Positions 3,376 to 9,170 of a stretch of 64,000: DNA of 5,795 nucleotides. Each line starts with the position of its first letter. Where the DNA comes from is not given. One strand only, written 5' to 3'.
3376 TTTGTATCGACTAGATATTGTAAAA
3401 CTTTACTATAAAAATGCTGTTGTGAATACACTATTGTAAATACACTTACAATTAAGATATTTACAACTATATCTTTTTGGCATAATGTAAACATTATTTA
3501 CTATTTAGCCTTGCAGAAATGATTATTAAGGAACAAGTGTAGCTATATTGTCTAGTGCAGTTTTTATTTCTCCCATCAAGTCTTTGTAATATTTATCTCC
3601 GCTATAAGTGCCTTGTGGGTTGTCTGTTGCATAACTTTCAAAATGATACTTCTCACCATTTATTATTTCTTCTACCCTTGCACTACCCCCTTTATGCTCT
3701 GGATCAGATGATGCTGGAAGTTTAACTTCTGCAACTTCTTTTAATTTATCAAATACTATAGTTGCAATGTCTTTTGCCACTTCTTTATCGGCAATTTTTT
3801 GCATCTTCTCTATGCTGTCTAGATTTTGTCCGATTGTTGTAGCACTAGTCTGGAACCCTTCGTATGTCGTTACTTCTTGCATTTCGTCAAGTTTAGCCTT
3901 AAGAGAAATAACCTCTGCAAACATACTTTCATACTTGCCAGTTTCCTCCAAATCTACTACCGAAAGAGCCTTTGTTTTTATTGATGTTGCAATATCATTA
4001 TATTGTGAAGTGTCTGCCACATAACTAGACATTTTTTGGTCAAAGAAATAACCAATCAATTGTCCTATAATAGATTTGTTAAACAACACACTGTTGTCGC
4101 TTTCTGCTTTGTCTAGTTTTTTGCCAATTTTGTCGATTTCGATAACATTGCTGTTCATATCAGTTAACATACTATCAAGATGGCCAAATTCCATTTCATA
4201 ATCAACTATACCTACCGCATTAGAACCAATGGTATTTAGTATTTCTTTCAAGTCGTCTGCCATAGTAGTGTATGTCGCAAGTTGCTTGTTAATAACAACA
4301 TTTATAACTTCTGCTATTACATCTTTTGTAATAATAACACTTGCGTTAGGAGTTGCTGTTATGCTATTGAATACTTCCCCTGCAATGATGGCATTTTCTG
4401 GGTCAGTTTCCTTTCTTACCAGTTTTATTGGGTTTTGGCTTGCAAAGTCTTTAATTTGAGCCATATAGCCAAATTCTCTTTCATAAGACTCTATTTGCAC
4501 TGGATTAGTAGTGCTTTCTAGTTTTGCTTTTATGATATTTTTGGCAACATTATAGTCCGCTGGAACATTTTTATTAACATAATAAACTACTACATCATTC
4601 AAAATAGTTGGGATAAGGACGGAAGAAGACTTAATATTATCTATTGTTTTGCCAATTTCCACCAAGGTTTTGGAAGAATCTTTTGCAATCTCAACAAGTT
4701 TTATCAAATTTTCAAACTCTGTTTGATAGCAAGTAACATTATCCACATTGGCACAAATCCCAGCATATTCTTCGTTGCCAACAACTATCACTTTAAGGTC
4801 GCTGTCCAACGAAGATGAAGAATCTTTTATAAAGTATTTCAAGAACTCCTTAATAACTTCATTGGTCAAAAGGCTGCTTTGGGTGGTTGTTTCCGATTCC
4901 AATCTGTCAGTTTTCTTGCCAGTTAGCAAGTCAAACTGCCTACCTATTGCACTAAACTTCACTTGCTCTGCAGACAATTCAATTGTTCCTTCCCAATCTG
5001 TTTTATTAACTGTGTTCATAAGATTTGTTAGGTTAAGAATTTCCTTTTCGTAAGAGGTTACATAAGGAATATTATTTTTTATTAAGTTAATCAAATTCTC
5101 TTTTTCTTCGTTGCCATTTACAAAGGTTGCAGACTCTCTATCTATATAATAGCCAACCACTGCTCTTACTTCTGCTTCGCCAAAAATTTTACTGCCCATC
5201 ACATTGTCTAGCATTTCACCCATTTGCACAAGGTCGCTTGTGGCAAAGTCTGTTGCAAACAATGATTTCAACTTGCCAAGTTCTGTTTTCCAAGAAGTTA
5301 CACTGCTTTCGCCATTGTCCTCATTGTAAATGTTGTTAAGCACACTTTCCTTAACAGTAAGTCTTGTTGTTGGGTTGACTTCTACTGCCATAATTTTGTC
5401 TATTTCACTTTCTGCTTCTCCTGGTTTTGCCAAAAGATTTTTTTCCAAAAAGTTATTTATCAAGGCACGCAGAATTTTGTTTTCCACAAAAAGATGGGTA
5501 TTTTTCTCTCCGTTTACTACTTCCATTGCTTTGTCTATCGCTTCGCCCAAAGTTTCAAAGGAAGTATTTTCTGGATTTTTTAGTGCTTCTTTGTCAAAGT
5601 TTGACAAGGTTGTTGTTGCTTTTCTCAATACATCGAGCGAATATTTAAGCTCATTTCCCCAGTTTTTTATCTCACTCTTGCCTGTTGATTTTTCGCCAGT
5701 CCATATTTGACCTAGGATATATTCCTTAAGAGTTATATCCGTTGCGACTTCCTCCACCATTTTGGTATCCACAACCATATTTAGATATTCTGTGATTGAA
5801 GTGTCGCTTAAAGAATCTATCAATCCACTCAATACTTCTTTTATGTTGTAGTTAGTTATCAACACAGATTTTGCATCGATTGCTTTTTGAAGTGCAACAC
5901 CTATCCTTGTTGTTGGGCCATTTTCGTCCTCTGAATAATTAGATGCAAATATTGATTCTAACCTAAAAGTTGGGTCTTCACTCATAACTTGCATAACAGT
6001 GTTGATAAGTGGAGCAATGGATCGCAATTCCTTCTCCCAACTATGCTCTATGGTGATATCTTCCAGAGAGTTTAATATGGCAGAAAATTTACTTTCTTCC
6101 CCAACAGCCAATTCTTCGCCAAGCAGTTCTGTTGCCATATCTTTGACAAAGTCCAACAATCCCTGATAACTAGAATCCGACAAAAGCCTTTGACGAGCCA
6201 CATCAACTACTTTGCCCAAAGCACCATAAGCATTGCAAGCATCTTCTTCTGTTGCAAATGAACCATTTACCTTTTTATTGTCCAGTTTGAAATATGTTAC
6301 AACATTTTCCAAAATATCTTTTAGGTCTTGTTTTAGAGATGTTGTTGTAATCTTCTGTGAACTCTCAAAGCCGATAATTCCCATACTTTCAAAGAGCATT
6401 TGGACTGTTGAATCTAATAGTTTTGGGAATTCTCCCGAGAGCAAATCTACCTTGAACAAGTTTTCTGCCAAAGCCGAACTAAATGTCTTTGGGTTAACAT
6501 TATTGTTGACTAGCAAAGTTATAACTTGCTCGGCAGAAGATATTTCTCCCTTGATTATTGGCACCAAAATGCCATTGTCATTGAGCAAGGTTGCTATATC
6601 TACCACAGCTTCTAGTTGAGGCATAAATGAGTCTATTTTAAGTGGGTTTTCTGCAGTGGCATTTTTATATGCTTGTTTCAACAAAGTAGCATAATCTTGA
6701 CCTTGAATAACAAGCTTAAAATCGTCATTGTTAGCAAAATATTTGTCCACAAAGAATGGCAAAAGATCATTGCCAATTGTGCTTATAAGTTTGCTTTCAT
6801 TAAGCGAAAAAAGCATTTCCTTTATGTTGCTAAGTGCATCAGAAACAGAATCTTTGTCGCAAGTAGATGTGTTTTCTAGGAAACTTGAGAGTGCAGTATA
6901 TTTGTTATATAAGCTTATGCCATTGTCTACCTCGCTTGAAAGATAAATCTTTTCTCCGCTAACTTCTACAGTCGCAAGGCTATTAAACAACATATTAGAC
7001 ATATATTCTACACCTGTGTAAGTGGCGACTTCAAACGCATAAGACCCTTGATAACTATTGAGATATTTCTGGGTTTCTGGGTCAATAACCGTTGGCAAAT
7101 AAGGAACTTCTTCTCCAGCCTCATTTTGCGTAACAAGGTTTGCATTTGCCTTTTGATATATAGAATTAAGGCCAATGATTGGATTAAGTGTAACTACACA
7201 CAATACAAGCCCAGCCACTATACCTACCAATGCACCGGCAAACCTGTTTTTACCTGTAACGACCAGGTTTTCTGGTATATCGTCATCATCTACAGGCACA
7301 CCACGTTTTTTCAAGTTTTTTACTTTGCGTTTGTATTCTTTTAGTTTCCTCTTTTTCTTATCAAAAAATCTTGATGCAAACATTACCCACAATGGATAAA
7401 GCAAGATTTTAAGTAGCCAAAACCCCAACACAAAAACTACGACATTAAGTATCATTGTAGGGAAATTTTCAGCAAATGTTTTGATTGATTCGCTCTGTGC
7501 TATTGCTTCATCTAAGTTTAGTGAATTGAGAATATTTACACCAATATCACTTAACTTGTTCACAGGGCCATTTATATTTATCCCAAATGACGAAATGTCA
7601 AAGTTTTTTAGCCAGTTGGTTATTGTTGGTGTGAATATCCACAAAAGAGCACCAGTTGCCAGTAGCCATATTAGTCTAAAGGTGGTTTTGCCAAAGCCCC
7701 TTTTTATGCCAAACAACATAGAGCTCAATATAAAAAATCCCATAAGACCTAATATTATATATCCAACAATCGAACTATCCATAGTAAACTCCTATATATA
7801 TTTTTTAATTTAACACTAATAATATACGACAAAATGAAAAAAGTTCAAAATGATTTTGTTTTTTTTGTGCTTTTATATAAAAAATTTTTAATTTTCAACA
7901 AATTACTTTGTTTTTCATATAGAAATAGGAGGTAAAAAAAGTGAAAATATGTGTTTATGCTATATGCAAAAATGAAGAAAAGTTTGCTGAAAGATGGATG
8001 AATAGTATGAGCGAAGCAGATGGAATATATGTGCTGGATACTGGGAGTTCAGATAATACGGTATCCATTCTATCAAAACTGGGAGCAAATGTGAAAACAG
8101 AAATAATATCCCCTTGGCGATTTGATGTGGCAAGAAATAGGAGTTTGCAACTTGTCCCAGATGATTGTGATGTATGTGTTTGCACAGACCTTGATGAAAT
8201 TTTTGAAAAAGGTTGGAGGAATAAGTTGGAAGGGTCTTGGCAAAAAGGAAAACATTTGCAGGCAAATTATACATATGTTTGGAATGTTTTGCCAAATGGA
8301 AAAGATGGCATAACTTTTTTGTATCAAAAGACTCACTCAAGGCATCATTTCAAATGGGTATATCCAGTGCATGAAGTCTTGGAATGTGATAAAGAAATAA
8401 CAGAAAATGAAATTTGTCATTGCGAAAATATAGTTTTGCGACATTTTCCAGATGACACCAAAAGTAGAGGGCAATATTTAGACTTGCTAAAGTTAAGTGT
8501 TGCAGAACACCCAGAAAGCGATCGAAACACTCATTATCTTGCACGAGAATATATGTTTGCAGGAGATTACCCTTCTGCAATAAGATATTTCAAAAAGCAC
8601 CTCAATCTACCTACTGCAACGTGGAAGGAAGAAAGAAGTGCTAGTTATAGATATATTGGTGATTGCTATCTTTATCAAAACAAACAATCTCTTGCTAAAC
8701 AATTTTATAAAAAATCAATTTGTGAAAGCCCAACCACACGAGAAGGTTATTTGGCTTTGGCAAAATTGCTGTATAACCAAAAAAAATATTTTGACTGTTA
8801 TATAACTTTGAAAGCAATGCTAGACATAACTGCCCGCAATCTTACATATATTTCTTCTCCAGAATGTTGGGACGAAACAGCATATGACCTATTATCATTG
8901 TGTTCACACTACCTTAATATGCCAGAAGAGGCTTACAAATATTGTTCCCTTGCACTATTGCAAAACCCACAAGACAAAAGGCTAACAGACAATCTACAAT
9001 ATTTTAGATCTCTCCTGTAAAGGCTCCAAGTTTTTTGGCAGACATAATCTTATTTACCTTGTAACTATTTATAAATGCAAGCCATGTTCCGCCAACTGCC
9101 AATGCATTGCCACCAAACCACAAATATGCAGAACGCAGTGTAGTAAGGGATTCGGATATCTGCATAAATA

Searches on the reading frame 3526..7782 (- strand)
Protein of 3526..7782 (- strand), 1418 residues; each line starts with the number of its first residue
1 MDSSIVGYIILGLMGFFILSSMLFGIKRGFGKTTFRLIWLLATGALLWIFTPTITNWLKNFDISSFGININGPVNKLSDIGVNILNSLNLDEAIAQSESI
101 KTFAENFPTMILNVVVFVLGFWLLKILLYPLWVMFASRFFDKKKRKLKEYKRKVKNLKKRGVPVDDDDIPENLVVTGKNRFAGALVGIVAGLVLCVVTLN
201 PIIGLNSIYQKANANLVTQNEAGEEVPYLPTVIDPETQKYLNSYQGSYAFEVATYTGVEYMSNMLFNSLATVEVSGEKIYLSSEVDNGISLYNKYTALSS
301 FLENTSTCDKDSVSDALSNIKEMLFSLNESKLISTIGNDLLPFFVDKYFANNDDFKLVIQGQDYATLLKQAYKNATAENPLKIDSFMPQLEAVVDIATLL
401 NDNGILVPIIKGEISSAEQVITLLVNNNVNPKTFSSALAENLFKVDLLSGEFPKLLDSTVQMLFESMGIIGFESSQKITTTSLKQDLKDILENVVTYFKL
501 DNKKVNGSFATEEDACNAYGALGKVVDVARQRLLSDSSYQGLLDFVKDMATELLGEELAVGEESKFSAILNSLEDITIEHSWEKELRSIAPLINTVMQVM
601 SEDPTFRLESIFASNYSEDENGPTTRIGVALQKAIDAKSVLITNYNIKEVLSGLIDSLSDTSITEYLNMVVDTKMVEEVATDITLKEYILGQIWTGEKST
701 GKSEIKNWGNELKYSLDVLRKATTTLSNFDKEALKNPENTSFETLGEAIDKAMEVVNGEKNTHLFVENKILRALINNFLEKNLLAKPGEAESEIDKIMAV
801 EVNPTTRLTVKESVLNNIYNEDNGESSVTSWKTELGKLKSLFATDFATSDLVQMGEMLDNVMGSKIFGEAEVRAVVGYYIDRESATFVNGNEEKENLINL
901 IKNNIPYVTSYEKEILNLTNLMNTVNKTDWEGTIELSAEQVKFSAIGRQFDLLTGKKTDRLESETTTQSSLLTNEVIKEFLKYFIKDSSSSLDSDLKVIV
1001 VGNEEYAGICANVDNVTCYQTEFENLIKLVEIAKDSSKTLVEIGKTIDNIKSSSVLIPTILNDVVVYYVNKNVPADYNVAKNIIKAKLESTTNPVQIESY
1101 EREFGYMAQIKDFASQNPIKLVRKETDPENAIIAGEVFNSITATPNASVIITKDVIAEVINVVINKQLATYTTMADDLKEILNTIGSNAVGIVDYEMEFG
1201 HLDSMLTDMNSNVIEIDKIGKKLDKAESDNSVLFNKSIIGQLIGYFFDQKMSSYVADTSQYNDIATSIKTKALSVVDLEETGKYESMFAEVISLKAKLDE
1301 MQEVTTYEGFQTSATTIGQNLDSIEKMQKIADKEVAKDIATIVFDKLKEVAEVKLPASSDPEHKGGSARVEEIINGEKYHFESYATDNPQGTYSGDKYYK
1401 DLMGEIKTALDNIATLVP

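Call 8: search_protein_families(library=pfam, proteins=[window:3526-7782:-], max_evalue=0.001)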
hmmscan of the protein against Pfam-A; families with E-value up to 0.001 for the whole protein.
window:3526-7782:- (1418 aa): 0 families

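Call 61: search_solved_structures(query=window:3529-7782:-, max_evalue=0.01)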
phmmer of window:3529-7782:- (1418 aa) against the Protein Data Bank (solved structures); distinct sequences matched with E-value up to 0.01: 0.

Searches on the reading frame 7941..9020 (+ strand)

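Call 8: search_protein_families(library=pfam, proteins=[window:7941-9020:+], max_evalue=0.001)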
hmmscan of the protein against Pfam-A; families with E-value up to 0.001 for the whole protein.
window:7941-9020:+ (359 aa): 6 families
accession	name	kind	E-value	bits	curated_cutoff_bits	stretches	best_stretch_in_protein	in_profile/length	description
PF07719.23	TPR_2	-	3.7e-07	30.2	27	0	198-219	5-26/34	Tetratricopeptide repeat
PF13424.12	TPR_12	-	1.8e-05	25.3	30.1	1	201-260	10-72/77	Tetratricopeptide repeat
PF00535.33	Glycos_transf_2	-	2e-05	25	23.3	1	6-106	3-112/168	Glycosyl transferase family 2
PF13428.12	TPR_14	-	3.7e-05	24.4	23.5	0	198-221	5-28/44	Tetratricopeptide repeat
PF00515.34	TPR_1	-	4.3e-05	23.6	27.8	0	235-260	3-28/34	Tetratricopeptide repeat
PF14559.12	TPR_19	-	0.00059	20.5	25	0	252-294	10-52/68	Tetratricopeptide repeat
